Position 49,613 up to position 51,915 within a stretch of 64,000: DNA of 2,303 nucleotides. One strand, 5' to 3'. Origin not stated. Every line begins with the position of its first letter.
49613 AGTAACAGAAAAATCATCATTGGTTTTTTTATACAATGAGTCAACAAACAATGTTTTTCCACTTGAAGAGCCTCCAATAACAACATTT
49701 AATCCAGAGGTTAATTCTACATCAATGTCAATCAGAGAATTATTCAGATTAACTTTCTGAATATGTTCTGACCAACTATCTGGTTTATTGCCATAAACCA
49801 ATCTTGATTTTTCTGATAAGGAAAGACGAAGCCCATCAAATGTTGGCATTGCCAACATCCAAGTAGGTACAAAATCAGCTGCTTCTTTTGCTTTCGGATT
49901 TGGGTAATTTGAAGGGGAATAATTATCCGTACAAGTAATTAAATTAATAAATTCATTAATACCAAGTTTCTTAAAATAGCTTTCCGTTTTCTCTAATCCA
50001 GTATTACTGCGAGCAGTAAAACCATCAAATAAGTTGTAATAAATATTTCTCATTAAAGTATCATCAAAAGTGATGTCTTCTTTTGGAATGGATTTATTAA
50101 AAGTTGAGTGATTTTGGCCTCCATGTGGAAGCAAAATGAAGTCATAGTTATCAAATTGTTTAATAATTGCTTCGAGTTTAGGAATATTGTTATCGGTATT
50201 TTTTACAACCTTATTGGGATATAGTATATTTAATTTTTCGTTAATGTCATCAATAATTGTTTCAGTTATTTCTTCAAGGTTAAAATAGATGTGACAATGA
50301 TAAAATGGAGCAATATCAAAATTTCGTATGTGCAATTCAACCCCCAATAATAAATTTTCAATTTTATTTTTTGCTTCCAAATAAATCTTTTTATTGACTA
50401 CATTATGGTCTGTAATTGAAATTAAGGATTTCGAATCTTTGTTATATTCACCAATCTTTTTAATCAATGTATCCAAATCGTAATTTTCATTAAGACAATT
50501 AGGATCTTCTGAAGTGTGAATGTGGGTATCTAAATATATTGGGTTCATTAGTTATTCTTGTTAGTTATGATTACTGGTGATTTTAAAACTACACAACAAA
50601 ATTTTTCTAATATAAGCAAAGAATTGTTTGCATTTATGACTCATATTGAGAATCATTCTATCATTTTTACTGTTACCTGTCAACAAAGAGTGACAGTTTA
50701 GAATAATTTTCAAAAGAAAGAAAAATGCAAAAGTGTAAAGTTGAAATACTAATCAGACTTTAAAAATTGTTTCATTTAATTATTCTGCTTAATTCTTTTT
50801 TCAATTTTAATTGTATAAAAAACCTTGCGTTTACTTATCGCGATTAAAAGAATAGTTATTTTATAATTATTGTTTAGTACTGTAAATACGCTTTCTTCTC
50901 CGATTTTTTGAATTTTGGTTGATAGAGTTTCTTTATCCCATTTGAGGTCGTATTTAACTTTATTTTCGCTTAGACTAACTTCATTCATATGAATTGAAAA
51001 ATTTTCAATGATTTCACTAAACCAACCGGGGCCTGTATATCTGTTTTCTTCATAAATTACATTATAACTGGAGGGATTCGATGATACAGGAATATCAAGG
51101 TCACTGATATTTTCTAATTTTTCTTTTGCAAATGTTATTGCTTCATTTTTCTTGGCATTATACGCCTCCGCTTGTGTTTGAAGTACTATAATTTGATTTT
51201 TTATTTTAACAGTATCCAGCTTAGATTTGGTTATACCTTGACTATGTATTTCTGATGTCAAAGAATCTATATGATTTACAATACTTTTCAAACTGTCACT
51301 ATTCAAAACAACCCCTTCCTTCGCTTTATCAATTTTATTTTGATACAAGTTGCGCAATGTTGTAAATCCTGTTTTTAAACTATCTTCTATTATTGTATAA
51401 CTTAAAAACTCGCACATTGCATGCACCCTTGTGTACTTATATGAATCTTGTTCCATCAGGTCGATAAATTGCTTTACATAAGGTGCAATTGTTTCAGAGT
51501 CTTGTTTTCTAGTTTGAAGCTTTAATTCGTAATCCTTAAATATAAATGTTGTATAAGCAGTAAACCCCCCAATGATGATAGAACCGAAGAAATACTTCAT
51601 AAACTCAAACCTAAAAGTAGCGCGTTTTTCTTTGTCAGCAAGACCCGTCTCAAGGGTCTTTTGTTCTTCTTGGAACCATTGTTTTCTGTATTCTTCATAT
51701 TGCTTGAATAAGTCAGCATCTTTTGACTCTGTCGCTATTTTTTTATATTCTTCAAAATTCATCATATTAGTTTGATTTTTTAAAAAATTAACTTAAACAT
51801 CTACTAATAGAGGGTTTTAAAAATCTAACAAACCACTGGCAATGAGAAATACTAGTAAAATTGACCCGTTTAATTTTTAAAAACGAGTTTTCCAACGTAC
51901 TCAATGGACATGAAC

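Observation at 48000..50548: PHP-phosphoesterase fused to SMC/ABC-like ATPase (Ppl-like single-gene anti-phage architecture) with overlapping small partner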

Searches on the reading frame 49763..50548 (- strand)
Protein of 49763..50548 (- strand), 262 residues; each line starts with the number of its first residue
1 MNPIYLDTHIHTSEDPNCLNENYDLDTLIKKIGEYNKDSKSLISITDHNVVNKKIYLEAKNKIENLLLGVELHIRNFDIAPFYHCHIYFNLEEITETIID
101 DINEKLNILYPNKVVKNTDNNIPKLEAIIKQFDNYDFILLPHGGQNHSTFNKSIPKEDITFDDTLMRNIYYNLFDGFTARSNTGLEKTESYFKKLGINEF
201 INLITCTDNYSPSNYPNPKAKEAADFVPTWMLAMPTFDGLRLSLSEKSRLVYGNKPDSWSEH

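Call 36: search_solved_structures(query=A3, max_evalue=10, show_alignments=3)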
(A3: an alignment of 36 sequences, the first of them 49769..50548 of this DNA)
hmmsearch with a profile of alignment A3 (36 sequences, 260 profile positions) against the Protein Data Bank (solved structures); distinct sequences matched with E-value up to 10: 2.
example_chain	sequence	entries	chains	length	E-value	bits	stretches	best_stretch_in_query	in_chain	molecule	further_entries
7vrc_A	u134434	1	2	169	0.021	17.5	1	53-132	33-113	Transcription regulatory protein SNF11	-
3lxq_A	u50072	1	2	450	0.54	12.9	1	157-222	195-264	Uncharacterized protein VP1736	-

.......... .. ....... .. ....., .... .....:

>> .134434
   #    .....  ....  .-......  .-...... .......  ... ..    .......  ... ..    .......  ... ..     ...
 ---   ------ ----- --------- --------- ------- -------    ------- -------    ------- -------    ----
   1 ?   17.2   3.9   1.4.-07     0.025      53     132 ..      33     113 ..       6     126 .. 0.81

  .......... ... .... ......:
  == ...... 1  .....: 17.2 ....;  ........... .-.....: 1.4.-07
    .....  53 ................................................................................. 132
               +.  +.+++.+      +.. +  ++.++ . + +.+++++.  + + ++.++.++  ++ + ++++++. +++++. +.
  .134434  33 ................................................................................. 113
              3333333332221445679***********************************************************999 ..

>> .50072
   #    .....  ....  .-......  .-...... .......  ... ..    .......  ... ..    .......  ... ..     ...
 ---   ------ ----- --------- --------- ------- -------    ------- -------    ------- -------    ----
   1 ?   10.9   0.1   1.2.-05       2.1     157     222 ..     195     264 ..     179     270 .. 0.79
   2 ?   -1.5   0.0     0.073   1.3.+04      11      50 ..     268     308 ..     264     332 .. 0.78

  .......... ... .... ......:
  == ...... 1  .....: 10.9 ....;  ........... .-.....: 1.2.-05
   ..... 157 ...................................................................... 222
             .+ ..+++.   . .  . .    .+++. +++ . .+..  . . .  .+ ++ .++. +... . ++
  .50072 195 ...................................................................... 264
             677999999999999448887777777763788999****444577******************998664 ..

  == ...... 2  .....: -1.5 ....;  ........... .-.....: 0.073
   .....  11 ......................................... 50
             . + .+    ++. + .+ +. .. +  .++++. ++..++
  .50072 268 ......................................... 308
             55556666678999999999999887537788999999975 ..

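Call 37: search_protein_families(library=pfam, alignment_id=A3, max_evalue=1)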
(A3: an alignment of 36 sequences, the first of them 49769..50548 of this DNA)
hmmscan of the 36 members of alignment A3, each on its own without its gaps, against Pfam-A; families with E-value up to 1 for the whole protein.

A. member 1, window:49769-50548:- (260 aa): 1 family
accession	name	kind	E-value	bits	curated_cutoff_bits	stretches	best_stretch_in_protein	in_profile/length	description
PF04577.19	Glyco_transf_61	-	0.14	12.9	27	1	100-148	78-126/137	Glycosyltransferase 61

B. families by the number of members that match (of 36 scanned): 24 families
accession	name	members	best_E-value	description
PF02811.25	PHP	12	4.1e-05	PHP domain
PF04577.19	Glyco_transf_61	9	0.0072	Glycosyltransferase 61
PF04299.18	FMN_bind_2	2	0.004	Putative FMN-binding domain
PF09217.15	EcoRII-N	2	0.14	Restriction endonuclease EcoRII, N-terminal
PF01296.23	Galanin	2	0.18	Galanin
PF05261.17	Tra_M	1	0.0036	TraM protein, DNA-binding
PF13320.12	GH123_cat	1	0.034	Glycoside hydrolase 123, catalytic domain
PF19799.5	DUF6282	1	0.039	Family of unknown function (DUF6282)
PF08886.16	GshA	1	0.04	Glutamate-cysteine ligase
PF03885.18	DUF327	1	0.04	Protein of unknown function (DUF327)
PF17014.10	Mad3_BUB1_I_2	1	0.062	Putative Mad3/BUB1 like region 1 protein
PF08603.16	CAP_C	1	0.078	Adenylate cyclase associated (CAP) C terminal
PF14300.12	DMP19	1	0.09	DMP19-like protein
PF18141.7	UPF1_1B_dom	1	0.11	RNA helicase UPF1, 1B domain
PF23870.1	DUF7225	1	0.11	Domain of unknown function (DUF7225)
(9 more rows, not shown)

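Call 47: predict_structure(alignment_id=A4)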
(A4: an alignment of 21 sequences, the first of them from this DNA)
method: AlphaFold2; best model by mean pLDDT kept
length: 262 residues; sequences in the alignment: 21
mean_pLDDT: 65.9   pTM: 0.73
mean pLDDT of the five models: 65.9, 61.0, 60.9, 58.0, 57.5
residues with pLDDT >= 90: 45; 70-90: 85; 50-70: 47; < 50: 85
segments of 3 or more residues with pLDDT < 50: 1-7, 159-174, 177-188, 190-192, 194-206, 229-262
pLDDT, mean of each block of 10 residues (from residue 1): 44 88 90 74 82 94 86 81 80 93 97 87 83 78 58 55 35 46 47 46 50 71 54 39 34 31 26
secondary structure, 60 per line:
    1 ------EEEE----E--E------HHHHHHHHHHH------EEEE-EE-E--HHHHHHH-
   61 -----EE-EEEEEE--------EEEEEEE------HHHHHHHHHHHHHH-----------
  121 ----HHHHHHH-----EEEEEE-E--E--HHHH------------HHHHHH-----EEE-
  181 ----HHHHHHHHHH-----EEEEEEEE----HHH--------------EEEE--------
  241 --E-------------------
elements in order: E7-10 H25-35 E42-45 H53-59 E69-74 E83-89 H96-109 H125-131 E137-142 H150-153 H166-171 E177-179 H185-194 E200-207 E229-232

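Call 51: fold_search(model_id=the predicted structure, library=pdb)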
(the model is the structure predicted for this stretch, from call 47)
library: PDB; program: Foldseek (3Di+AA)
matches with E <= 10: 700; with E <= 0.001: 8
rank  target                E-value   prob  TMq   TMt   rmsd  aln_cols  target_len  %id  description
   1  3e0f                  1.2e-04  1.00  0.41  0.38  10.2       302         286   10  Crystal structure of a putative metal-dependent phosphoesterase (bad_1165) from bifidobacterium adolescentis atcc 15703  (released 2008-09-02)
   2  4gx9_B                1.7e-04  1.00  0.36  0.31   4.4       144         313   12  Crystal structure of a DNA polymerase III alpha-epsilon chimera (released 2013-04-03)
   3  7ug9                  6.0e-04  1.00  0.32  0.40   4.9       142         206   14  Crystal structure of RNase AM PHP domain (released 2022-08-31)
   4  3o0f                  6.8e-04  1.00  0.43  0.40  11.4       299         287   11  Crystal structure of a putative metal-dependent phosphoesterase (BAD_1165) from bifidobacterium adolescentis atcc 15703  (released 2010-08-25)
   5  4gx8_B                7.3e-04  1.00  0.35  0.30   4.4       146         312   12  Crystal structure of a DNA polymerase III alpha-epsilon chimera (released 2013-04-03)
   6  4gx9_C                7.7e-04  1.00  0.36  0.31   4.7       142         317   13  Crystal structure of a DNA polymerase III alpha-epsilon chimera (released 2013-04-03)
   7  2hpi                  8.2e-04  1.00  0.47  0.13   5.7       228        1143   13  Eubacterial and Eukaryotic Replicative DNA Polymerases are not Homologous: X-ray Structure of DNA Polymerase III (released 2006-09-19)
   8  3e0d_A                8.2e-04  1.00  0.47  0.13   5.7       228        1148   12  Insights into the Replisome from the Crystral Structure of the Ternary Complex of the Eubacterial DNA Polymerase III a (released 2008-09-23)
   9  4gx8_A                1.2e-03  1.00  0.35  0.31   4.6       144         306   14  Crystal structure of a DNA polymerase III alpha-epsilon chimera (released 2013-04-03)
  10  3f2c_A                1.3e-03  0.98  0.36  0.12   8.5       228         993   15  DNA Polymerase PolC from Geobacillus kaustophilus complex with DNA, dGTP and Mn (released 2009-01-20)
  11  9etk                  1.8e-03  0.99  0.45  0.43   7.6       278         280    9  Crystal structure of Vibrio cholerae RNase AM (released 2024-09-11)
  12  4jom                  2.4e-03  1.00  0.45  0.16   6.2       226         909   14  Structure of E. coli Pol III 3mPHP mutant (released 2013-05-29)
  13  2hnh                  2.4e-03  1.00  0.45  0.16   6.3       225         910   12  Crystal structure of the catalytic alpha subunit of E. coli replicative DNA polymerase III (released 2006-09-19)
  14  3f2b_A                2.7e-03  0.99  0.32  0.10   5.2       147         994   18  DNA Polymerase PolC from Geobacillus kaustophilus complex with DNA, dGTP, Mg and Zn (released 2009-01-20)
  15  2yb1                  5.7e-03  0.97  0.40  0.38   8.4       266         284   10  Structure of an amidohydrolase from Chromobacterium violaceum (EFI target EFI-500202) with bound Mn, AMP and phosphate. (released 2011-03-16)
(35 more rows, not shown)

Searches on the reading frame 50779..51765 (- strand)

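Call 3: search_protein_families(library=pfam, proteins=[window:50779-51765:-], max_evalue=0.1)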
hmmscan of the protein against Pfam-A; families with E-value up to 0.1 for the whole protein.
window:50779-51765:- (329 aa): 1 family
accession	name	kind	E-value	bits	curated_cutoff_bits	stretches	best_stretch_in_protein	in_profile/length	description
PF24225.1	DUF7441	-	0.037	14.5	27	0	9-39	23-53/68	Domain of unknown function (DUF7441)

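Call 4: search_protein_families(library=padloc, proteins=[window:50779-51765:-], max_evalue=0.1)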
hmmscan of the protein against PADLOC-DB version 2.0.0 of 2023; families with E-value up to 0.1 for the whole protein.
window:50779-51765:- (329 aa): 0 families

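Call 5: search_protein_families(library=ncbifam, proteins=[window:50779-51765:-], max_evalue=0.1)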
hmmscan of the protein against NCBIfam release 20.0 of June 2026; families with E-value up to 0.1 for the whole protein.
window:50779-51765:- (329 aa): 1 family
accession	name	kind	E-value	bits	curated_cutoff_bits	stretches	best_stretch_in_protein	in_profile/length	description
NF011141.0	PRK14555.1-1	equivalog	0.049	13.6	140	1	191-219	112-140/142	RNA-binding protein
